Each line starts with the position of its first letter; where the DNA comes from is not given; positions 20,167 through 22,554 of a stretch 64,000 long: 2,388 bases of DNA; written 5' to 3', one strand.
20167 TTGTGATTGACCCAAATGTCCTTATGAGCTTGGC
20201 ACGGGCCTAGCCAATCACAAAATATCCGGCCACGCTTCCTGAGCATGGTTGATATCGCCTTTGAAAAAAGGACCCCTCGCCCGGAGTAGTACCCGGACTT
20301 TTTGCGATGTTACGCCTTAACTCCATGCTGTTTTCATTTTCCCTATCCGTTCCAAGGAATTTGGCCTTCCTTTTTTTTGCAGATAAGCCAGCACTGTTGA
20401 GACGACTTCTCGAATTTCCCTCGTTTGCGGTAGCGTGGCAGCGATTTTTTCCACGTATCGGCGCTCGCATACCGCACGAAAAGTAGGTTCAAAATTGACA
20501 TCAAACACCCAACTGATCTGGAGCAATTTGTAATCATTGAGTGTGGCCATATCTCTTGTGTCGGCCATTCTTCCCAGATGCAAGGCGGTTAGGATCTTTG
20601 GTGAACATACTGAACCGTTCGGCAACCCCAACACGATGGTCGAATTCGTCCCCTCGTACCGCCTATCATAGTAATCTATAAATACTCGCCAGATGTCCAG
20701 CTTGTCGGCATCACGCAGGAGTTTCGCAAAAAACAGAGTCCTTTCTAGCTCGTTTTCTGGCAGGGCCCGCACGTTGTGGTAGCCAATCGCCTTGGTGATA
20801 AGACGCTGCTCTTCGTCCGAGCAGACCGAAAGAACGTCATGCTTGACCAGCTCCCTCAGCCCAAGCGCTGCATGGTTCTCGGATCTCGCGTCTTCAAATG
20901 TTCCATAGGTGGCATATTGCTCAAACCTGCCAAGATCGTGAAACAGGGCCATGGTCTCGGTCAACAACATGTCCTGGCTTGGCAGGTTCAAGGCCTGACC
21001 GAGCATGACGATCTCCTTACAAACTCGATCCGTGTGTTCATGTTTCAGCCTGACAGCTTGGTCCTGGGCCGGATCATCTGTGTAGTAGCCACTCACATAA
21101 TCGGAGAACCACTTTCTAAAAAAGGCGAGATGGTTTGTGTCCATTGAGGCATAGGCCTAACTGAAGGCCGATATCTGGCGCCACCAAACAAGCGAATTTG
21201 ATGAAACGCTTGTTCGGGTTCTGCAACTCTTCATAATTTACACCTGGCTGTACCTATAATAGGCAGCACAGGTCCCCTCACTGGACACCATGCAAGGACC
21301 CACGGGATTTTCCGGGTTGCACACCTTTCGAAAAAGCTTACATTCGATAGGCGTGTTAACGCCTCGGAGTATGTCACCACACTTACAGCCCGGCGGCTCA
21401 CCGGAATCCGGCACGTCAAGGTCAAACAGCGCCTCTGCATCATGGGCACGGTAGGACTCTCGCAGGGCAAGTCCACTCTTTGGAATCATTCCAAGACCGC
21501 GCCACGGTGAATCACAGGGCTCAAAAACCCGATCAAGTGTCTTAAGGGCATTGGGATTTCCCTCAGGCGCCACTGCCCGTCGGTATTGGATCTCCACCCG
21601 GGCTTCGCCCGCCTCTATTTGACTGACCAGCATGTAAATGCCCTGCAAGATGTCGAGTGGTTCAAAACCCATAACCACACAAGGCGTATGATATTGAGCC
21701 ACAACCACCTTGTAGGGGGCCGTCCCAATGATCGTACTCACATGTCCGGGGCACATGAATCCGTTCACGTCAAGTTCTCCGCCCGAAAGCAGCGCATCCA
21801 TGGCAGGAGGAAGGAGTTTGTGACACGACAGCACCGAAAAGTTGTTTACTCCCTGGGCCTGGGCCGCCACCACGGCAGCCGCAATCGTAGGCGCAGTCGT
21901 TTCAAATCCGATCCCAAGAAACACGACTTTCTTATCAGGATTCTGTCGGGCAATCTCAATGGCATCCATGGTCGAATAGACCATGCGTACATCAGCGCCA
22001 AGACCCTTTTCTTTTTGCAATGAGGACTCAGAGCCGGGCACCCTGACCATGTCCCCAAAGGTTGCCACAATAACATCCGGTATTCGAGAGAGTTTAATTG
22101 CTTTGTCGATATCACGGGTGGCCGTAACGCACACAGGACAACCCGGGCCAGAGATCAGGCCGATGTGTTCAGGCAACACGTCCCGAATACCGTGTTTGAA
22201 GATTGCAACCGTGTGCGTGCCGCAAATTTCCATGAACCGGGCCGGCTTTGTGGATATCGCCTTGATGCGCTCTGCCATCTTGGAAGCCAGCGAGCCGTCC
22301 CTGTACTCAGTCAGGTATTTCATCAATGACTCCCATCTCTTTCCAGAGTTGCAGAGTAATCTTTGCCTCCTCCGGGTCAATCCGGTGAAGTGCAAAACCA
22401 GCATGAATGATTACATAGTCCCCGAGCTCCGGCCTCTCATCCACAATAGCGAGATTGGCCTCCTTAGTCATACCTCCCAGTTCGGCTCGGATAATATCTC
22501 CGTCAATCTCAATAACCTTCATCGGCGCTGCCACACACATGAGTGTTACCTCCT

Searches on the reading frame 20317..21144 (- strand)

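Call 76: search_protein_families(library=pfam, proteins=[window:20317-21144:-], max_evalue=0.00001)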
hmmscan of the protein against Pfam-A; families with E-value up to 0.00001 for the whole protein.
window:20317-21144:- (275 aa): 1 family
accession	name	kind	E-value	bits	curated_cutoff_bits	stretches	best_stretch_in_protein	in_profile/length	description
PF01966.28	HD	-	9.4e-06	26.3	22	0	36-150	3-114/116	HD domain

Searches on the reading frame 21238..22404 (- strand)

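Call 76: search_protein_families(library=pfam, proteins=[window:21238-22404:-], max_evalue=0.00001)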
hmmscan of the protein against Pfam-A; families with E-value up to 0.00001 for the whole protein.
window:21238-22404:- (388 aa): 1 family
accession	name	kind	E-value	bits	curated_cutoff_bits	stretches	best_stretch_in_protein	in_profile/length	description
PF01924.21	HypD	-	4.4e-156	519.8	25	1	40-385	3-350/351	Hydrogenase formation hypA family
